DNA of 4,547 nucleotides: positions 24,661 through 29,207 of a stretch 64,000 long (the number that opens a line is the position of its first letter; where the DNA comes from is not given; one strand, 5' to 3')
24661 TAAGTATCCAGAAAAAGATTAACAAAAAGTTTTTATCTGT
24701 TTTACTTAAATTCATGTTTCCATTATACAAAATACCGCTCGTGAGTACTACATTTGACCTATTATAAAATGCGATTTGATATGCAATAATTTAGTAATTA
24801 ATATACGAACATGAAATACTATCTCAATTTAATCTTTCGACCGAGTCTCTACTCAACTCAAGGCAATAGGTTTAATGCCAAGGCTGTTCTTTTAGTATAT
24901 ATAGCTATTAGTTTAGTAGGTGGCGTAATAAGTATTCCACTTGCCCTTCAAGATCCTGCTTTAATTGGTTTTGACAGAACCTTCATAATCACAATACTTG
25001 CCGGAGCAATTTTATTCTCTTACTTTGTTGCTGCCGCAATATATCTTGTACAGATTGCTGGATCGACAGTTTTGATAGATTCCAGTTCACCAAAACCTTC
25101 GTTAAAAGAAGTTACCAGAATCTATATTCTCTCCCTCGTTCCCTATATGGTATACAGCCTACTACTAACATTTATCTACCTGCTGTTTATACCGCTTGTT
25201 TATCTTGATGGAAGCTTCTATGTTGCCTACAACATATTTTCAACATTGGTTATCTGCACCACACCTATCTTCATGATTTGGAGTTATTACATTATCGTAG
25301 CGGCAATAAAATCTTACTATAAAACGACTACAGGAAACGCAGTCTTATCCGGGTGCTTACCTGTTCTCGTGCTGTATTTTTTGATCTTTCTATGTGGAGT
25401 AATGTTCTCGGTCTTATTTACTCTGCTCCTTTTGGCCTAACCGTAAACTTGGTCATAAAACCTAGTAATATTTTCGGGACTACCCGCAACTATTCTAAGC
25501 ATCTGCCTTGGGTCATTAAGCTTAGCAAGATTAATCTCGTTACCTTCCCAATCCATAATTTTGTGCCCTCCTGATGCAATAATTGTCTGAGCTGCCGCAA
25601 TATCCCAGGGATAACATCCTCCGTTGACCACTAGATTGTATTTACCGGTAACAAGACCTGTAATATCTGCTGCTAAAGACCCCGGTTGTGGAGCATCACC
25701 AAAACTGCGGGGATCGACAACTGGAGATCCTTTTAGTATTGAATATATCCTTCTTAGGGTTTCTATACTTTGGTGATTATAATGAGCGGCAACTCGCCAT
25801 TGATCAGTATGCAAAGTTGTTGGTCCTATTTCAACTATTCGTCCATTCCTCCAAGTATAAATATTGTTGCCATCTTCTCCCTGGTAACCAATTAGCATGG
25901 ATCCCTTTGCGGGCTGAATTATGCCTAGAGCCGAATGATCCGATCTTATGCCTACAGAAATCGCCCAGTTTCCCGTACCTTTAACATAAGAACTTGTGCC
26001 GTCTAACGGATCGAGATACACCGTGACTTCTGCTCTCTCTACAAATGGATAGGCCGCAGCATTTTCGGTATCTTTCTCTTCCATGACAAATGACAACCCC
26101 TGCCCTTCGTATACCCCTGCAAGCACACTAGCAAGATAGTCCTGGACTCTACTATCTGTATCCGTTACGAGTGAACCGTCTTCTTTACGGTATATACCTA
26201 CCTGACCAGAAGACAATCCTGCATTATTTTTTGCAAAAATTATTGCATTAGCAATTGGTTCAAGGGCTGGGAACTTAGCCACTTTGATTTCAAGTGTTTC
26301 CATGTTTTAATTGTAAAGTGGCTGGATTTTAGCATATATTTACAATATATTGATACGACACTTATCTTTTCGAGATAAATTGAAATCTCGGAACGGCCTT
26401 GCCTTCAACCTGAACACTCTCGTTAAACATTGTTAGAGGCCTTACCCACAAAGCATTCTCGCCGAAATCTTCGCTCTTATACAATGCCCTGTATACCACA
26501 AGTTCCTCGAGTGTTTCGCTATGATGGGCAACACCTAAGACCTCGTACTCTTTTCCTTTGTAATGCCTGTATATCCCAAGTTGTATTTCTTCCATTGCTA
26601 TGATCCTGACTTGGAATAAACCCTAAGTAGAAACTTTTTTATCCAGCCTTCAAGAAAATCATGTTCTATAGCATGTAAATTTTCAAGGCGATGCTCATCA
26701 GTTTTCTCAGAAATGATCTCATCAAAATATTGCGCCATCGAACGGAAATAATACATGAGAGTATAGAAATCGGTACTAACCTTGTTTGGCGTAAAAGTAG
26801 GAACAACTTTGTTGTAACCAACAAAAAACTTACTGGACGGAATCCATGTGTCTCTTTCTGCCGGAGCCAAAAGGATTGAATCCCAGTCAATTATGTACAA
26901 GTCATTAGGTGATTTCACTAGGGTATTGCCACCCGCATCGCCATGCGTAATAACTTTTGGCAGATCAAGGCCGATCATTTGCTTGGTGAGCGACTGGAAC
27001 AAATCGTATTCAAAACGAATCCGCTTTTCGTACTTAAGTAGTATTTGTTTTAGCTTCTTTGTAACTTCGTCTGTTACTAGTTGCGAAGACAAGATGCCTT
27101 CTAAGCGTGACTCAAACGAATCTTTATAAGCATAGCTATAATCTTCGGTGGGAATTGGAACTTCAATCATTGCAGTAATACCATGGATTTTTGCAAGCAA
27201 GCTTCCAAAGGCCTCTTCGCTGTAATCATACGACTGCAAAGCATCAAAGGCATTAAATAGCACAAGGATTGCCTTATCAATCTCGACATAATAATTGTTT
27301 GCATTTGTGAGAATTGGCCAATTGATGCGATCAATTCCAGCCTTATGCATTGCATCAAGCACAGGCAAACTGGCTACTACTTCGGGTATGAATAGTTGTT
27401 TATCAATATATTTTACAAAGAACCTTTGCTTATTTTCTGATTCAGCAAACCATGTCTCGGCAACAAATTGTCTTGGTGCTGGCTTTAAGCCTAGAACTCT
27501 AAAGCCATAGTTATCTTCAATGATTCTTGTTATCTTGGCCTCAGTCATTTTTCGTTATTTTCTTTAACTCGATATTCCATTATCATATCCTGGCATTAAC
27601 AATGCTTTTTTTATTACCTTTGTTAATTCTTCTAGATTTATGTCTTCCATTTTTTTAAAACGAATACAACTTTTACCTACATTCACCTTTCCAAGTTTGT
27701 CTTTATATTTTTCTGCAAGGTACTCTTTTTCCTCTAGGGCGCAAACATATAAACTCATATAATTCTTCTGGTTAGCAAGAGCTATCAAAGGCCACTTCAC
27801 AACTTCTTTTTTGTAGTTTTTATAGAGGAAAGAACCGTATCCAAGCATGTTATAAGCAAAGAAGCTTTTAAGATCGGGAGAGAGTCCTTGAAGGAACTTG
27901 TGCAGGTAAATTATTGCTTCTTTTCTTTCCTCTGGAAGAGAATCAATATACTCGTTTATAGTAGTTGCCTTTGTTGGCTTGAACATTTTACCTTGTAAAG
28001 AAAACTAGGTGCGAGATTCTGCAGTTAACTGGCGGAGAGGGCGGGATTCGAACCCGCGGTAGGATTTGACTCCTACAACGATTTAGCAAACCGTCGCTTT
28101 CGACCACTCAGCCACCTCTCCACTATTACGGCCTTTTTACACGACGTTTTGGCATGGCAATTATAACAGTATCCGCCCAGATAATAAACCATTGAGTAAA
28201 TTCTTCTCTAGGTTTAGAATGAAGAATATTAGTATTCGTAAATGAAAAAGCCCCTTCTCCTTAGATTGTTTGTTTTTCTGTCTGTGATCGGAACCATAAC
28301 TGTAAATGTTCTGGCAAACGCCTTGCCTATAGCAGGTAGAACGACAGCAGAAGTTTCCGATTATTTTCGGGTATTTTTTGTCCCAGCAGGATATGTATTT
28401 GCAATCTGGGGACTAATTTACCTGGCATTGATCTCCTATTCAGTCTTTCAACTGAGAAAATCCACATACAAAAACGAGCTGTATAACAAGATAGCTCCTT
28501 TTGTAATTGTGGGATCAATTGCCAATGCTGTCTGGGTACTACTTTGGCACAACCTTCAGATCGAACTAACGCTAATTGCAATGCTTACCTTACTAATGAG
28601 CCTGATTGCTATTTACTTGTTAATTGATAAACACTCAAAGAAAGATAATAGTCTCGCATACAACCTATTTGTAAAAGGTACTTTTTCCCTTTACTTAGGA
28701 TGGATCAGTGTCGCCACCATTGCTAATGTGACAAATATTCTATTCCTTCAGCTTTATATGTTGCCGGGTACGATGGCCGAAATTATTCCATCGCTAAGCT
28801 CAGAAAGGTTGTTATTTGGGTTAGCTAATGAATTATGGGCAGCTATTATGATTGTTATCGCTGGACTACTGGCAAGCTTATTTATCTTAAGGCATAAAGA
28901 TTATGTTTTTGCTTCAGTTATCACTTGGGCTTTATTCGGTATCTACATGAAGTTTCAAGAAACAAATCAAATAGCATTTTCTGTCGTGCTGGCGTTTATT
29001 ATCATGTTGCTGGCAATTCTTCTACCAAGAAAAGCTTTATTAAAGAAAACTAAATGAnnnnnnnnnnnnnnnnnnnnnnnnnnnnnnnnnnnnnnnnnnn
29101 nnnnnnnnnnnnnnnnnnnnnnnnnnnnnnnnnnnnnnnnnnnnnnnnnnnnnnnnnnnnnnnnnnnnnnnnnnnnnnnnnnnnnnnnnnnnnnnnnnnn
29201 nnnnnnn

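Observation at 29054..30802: Fusion of an ICMT/steroid-reductase-like (DUF1295) membrane domain to an alpha/beta-hydrolase inside the carotenoid operon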

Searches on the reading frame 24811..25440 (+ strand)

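Call 19: search_protein_families(library=pfam, proteins=[window:24811-25440:+], max_evalue=0.001)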
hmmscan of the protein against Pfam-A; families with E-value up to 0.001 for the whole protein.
window:24811-25440:+ (209 aa): 1 family
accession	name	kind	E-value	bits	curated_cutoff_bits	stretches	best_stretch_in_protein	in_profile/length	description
PF04893.22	Yip1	-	4.7e-08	33.5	28.6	1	25-193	21-171/173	Yip1 domain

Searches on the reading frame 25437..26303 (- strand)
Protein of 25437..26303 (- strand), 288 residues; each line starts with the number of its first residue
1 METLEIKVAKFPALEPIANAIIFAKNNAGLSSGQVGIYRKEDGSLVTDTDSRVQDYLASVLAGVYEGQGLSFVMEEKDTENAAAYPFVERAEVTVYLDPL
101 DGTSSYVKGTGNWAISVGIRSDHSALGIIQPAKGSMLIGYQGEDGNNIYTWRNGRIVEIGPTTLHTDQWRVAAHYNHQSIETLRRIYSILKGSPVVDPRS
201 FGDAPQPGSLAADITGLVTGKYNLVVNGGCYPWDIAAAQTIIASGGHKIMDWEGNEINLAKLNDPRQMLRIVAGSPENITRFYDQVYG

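Call 4: search_protein_families(library=pfam, proteins=[window:25437-26303:-], max_evalue=0.01)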
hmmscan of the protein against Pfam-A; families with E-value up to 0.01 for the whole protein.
window:25437-26303:- (288 aa): 1 family
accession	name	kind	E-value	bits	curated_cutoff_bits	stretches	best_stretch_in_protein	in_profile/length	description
PF00459.30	Inositol_P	-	1.7e-22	80.7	27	1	39-262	35-242/271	Inositol monophosphatase family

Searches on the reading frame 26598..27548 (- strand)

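Call 4: search_protein_families(library=pfam, proteins=[window:26598-27548:-], max_evalue=0.01)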
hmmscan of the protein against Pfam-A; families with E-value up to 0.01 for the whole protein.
window:26598-27548:- (316 aa): 1 family
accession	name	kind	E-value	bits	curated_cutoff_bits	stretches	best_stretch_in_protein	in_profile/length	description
PF01636.29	APH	-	0.00017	21.9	23.2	1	30-235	11-207/239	Phosphotransferase enzyme family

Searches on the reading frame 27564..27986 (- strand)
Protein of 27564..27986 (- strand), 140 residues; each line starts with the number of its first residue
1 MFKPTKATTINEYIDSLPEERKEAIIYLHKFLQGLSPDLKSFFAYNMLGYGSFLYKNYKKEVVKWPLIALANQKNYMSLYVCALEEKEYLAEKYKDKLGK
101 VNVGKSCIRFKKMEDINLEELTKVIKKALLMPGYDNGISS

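Call 4: search_protein_families(library=pfam, proteins=[window:27564-27986:-], max_evalue=0.01)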
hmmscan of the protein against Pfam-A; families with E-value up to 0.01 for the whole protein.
window:27564-27986:- (140 aa): 2 families
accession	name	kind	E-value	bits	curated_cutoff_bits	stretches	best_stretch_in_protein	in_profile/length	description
PF08818.16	DUF1801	-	1.4e-11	45.1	27.2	1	21-129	1-85/85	Domain of unknown function (DU1801)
PF18899.5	DUF5655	-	0.0048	17.4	24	0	14-128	5-105/109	Domain of unknown function (DUF5655)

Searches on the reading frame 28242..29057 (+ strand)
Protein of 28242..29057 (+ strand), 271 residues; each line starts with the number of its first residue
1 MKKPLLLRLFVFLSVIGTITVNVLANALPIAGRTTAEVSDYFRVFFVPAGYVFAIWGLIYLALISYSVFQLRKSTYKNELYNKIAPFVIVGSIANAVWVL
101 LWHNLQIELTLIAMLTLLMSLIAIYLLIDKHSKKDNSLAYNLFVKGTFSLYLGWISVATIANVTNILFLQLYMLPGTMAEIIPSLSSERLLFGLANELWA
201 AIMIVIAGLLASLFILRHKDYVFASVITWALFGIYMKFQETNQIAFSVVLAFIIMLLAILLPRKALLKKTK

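Call 4: search_protein_families(library=pfam, proteins=[window:28242-29057:+], max_evalue=0.01)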
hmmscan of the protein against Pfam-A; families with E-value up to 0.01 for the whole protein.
window:28242-29057:+ (271 aa): 0 families

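Call 28: search_protein_families(library=ncbifam, proteins=[window:28242-29054:+], max_evalue=0.001)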
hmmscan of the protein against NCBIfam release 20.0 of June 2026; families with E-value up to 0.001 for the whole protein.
window:28242-29054:+ (271 aa): 0 families
